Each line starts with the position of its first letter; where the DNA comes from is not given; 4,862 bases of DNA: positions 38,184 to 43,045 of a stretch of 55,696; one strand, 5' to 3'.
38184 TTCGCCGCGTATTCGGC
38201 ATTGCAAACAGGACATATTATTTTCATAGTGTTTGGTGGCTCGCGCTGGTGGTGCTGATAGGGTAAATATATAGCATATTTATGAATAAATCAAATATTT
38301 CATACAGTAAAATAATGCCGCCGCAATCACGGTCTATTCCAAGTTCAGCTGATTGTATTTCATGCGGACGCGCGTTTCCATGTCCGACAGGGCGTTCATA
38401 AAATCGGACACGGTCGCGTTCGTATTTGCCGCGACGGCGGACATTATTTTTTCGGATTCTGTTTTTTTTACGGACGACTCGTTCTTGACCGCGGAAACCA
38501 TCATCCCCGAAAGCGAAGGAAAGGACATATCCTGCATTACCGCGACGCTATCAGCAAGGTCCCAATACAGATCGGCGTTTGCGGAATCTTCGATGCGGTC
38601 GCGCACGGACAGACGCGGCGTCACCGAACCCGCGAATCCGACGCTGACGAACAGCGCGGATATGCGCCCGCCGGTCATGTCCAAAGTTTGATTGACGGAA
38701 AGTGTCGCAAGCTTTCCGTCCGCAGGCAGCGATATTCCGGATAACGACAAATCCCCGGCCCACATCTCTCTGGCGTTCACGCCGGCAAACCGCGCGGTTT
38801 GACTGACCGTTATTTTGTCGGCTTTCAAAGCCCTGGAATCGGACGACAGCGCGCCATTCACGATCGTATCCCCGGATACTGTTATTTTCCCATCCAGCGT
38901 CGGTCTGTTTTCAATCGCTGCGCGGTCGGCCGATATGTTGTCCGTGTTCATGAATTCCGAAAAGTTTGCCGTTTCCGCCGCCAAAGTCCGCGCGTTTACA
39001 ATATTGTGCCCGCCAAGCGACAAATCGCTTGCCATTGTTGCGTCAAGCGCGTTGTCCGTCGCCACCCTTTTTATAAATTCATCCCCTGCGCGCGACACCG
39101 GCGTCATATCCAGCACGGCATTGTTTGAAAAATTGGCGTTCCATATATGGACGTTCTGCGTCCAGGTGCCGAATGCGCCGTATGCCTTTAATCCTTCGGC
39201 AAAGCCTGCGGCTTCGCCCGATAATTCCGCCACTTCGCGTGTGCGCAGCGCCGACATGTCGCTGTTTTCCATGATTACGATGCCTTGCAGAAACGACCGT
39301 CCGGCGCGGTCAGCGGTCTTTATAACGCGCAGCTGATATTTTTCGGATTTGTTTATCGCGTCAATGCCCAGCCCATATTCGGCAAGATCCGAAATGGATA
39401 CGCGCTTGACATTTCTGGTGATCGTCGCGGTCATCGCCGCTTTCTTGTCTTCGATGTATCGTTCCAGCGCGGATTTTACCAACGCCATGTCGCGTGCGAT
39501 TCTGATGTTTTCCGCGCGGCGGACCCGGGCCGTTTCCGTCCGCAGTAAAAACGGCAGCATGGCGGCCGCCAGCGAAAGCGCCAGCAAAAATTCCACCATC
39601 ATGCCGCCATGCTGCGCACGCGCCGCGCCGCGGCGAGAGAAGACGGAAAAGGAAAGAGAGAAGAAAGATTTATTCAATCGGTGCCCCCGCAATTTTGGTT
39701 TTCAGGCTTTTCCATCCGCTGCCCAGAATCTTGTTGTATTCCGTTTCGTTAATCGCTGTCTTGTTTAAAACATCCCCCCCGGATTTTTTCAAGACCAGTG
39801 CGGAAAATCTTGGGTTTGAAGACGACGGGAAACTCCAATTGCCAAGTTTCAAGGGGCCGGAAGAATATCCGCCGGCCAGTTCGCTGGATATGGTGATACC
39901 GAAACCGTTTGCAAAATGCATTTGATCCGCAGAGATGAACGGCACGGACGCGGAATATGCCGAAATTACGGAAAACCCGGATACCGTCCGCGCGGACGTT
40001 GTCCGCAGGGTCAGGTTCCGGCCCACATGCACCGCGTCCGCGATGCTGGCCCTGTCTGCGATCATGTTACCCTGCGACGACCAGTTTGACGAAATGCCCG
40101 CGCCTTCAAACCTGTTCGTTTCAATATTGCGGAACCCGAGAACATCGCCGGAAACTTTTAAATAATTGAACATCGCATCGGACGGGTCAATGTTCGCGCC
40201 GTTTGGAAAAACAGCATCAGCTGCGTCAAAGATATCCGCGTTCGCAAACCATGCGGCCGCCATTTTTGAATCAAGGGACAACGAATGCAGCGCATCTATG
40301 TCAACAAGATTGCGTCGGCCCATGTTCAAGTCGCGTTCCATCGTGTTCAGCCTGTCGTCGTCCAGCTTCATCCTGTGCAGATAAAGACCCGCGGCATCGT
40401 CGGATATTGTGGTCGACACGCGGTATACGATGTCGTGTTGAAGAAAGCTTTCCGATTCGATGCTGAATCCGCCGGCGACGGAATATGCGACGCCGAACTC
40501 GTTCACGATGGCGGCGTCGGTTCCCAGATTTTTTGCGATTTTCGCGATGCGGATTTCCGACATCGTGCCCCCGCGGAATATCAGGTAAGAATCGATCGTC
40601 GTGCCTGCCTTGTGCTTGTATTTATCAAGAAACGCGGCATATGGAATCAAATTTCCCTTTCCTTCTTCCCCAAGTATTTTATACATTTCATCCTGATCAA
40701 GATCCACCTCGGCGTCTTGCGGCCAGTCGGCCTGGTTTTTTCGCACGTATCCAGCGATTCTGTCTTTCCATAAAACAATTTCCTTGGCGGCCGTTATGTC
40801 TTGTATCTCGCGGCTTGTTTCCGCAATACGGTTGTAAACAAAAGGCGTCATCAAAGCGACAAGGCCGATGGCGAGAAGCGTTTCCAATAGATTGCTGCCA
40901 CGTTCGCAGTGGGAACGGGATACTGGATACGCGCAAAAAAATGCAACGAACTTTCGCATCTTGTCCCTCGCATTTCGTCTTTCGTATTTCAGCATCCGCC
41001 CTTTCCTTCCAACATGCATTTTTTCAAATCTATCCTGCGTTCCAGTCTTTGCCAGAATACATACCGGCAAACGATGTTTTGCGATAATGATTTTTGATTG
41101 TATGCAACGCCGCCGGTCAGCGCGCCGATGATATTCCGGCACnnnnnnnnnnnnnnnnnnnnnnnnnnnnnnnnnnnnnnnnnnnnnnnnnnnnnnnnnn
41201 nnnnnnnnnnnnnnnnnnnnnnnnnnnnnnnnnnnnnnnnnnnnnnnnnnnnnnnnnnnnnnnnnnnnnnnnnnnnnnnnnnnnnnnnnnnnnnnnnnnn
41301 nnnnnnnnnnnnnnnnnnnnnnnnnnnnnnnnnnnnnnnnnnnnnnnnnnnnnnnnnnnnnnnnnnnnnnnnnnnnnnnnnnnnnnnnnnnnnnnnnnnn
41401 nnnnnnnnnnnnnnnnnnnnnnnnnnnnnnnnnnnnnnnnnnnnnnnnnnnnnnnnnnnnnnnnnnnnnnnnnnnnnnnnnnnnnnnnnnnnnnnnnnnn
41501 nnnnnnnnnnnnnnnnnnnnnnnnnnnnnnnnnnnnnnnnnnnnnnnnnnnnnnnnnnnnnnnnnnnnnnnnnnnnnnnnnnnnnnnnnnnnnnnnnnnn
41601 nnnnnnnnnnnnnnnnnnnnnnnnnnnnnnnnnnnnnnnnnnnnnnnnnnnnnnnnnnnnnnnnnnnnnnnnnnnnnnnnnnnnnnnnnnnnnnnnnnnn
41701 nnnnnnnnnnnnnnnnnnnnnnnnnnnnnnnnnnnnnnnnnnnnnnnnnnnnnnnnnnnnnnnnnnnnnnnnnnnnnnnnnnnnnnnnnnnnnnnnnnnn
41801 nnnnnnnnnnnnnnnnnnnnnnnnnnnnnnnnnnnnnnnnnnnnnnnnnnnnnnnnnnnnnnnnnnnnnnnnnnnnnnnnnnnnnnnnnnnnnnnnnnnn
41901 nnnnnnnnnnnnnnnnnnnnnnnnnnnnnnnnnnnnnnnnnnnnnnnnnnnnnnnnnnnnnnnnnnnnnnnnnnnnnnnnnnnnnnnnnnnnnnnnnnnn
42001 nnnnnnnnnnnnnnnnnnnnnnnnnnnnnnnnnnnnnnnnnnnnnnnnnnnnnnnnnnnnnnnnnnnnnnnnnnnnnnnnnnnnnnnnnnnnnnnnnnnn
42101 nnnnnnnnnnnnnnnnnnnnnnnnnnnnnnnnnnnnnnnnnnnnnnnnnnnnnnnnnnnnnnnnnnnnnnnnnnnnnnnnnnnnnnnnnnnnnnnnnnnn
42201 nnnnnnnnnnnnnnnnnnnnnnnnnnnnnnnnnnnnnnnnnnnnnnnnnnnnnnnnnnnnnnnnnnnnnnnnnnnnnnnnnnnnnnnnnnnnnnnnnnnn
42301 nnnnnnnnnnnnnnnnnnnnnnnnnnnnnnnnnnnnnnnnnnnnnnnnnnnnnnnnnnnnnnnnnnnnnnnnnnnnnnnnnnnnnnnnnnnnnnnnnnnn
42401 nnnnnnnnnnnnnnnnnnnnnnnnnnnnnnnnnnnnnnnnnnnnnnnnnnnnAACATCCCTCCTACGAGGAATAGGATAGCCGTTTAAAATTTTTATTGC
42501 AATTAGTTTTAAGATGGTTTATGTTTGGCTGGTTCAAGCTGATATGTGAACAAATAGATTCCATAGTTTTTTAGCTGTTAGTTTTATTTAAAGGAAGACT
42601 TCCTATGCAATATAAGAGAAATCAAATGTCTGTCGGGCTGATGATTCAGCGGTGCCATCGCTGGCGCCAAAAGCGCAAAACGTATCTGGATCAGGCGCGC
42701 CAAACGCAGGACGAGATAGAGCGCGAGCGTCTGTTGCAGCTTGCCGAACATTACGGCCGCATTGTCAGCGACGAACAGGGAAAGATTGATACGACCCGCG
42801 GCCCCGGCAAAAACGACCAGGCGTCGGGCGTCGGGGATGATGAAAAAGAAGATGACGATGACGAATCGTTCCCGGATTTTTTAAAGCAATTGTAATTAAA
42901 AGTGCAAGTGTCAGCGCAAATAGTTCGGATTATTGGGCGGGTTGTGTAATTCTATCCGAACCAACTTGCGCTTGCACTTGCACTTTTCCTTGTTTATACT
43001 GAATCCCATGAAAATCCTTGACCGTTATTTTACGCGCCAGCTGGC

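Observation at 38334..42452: Operon of three large, translationally coupled prepilin-like paralogs with no pilus machinery in sight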

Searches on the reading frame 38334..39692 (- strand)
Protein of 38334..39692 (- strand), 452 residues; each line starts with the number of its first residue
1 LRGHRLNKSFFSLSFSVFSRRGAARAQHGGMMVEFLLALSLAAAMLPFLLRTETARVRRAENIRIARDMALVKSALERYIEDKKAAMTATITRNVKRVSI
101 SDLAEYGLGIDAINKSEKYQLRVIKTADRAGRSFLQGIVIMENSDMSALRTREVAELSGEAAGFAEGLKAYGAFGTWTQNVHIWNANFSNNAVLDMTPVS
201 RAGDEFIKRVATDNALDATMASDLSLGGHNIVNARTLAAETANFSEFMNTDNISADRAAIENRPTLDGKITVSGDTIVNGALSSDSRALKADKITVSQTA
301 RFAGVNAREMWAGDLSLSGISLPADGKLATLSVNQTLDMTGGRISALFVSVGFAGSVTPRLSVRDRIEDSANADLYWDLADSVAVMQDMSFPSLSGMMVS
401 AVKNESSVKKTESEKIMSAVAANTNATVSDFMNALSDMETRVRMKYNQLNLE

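Call 3: search_protein_families(library=pfam, proteins=[window:38334-39692:-], max_evalue=1)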
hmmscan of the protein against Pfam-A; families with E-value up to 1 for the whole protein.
window:38334-39692:- (452 aa): 0 families

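Call 4: search_protein_families(library=ncbifam, proteins=[window:38334-39692:-], max_evalue=1)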
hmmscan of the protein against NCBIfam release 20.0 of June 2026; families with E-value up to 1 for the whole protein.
window:38334-39692:- (452 aa): 0 families

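Call 47: search_solved_structures(query=A3, max_evalue=10)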
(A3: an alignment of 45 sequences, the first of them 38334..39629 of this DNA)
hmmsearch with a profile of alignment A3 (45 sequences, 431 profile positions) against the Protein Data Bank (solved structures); distinct sequences matched with E-value up to 10: 6.
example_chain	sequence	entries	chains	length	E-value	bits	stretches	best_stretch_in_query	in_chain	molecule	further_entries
9egp_A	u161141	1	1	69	0.00067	21.9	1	3-64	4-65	Geopilin domain 1 protein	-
7tgg_A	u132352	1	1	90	0.017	17.3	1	3-60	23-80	Geopilin domain 1 protein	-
2m7g_A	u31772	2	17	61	0.31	13.1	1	11-61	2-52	Geopilin domain 1 protein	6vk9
8iyj_P1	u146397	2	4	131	0.41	12.7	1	52-93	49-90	Testis expressed 49 | Sperm microtubule inner protein 11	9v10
2w87_A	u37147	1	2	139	4.7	9.2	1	130-181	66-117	ESTERASE D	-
2w46_A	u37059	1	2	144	6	8.8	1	129-181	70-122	ESTERASE D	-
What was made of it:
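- The C profile hits a solved type IV pilin N-domain (call 47).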

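Call 60: search_protein_families(library=pfam, alignment_id=A3, max_evalue=0.01)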
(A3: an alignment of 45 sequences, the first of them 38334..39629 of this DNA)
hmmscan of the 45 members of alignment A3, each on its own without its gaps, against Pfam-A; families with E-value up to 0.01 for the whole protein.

A. member 1, window:38334-39629:- (431 aa): 0 families

B. families by the number of members that match (of 45 scanned): 4 families
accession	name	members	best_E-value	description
PF07195.17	FliD_C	2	0.004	Flagellar hook-associated protein 2 C-terminus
PF23898.1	Crass_capsid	1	0.0044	Crassvirus major capsid protein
PF07963.17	N_methyl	1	0.0065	Prokaryotic N-terminal methylation motif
PF04519.19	Bactofilin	1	0.0081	Polymer-forming cytoskeletal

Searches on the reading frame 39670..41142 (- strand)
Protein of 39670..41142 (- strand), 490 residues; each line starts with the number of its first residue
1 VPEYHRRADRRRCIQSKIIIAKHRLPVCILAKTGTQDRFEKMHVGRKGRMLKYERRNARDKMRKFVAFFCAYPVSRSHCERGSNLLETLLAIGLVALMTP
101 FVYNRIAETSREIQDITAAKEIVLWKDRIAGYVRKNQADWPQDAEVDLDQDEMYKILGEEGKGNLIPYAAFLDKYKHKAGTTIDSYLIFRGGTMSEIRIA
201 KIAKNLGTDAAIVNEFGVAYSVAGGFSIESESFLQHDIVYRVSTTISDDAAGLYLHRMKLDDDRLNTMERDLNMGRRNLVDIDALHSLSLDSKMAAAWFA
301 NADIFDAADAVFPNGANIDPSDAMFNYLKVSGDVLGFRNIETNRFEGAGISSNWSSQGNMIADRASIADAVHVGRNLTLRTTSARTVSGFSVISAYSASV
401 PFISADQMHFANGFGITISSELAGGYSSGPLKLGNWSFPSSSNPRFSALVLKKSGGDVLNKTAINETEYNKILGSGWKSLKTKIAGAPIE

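Call 3: search_protein_families(library=pfam, proteins=[window:39670-41142:-], max_evalue=1)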
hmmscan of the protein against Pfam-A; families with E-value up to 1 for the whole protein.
window:39670-41142:- (490 aa): 1 family
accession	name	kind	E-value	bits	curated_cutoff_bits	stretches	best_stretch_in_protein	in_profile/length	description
PF20076.4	DUF6472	-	0.13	12.9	27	0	145-176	22-51/57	Domain of unknown function (DUF6472)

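Call 4: search_protein_families(library=ncbifam, proteins=[window:39670-41142:-], max_evalue=1)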
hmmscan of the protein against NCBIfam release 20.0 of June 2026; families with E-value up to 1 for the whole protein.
window:39670-41142:- (490 aa): 0 families

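Call 46: search_solved_structures(query=A2, max_evalue=10)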
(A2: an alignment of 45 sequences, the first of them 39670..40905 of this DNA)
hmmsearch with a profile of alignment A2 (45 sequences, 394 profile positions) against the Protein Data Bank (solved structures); distinct sequences matched with E-value up to 10: 0.

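Call 61: search_protein_families(library=pfam, alignment_id=A2, max_evalue=0.01)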
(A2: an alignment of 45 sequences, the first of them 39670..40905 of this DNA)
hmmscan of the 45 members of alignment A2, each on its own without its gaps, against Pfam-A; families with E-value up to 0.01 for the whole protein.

A. member 1, window:39670-40905:- (411 aa): 0 families

B. families by the number of members that match (of 45 scanned): 4 families
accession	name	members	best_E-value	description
PF04917.17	Shufflon_N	3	0.00042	Bacterial shufflon protein, N-terminal constant region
PF07963.17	N_methyl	2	0.00055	Prokaryotic N-terminal methylation motif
PF09418.16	DUF2009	2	0.00093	Non-canonical E2 ubiquitin-conjugating enzyme, DUF2009 family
PF04172.21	LrgB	1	0.0043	LrgB-like family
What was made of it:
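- On Type IV pilin-like proteins (class III signal peptide): Only 2/45 B and 1/45 C orthologues give sub-threshold hits (calls 60, 61).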

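Call 81: find_homologous_proteins(query=A2, max_evalue=0.001)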
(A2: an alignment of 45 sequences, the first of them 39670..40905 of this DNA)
Query A2 (45 sequences) (411 aa, profile of the alignment): 90 proteins with E <= 0.001 among 8000 candidates.
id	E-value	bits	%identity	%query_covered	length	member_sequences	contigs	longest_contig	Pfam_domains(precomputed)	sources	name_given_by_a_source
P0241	2.0e-179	615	34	99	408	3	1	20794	-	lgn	-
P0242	1.3e-178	612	36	99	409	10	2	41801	-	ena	-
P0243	1.2e-177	609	37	97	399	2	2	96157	-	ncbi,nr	ncbi:MAG: hypothetical protein JW974_03415 [Alphaproteobacteria bacterium]|nr:hypothetical protein [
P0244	4.2e-177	607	36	97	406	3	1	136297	-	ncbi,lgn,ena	-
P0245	4.6e-177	607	38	97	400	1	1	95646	-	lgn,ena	-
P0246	4.8e-177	607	38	97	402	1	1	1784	-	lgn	-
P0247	6.1e-177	606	35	100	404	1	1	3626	-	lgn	-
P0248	7.0e-177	606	35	97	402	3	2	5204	-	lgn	-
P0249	1.1e-176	606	36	97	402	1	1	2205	-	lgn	-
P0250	1.2e-176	606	36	97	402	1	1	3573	-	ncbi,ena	-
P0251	1.5e-176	605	36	97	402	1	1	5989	-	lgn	-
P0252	1.5e-176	605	36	97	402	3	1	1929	-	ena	-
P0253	1.8e-176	605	35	97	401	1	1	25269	-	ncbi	-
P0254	1.9e-176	605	37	97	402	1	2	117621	-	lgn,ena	-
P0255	1.9e-176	605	37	97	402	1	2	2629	-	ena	-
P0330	1.9e-4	39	26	16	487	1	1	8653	PF07963.18,PF04917.18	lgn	-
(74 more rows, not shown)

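Call 82: find_encoding_contigs(protein=P0330, flank=10000, max_places=3)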
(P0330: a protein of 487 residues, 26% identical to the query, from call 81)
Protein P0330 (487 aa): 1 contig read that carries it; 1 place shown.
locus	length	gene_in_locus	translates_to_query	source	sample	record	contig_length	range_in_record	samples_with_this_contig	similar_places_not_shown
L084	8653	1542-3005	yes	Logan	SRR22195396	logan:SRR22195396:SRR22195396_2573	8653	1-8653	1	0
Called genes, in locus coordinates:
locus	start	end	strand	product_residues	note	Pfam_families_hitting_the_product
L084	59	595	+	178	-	PF08805:PilS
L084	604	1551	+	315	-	PF00437:T2SSE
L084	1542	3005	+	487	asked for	PF07963:N_methyl (weak), PF04917:Shufflon_N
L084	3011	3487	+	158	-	PF01464:SLT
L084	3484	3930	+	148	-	PF07419:PilM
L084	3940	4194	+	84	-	-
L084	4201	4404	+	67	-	-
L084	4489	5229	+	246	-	-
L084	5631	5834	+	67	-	-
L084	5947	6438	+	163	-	-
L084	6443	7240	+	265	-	-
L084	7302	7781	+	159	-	-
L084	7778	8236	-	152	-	PF07929:PRiA4_ORF3 (weak)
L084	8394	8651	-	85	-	?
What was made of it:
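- On PilV / Shufflon_N (PF04917): A true PilV relative (P0330) does sit in such an operon (call 82).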

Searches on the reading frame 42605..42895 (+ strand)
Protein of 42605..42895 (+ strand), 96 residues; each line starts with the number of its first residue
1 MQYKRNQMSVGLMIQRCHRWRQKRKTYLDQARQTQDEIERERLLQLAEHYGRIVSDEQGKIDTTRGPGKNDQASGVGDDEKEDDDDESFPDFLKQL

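Call 58: search_protein_families(library=pfam, proteins=[window:42605-42895:+], max_evalue=0.01)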
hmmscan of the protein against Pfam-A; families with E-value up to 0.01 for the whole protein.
window:42605-42895:+ (96 aa): 1 family
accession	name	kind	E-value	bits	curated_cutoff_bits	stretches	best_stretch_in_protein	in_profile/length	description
PF13763.11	DUF4167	-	0.00019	22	25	1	30-58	48-76/78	Domain of unknown function (DUF4167)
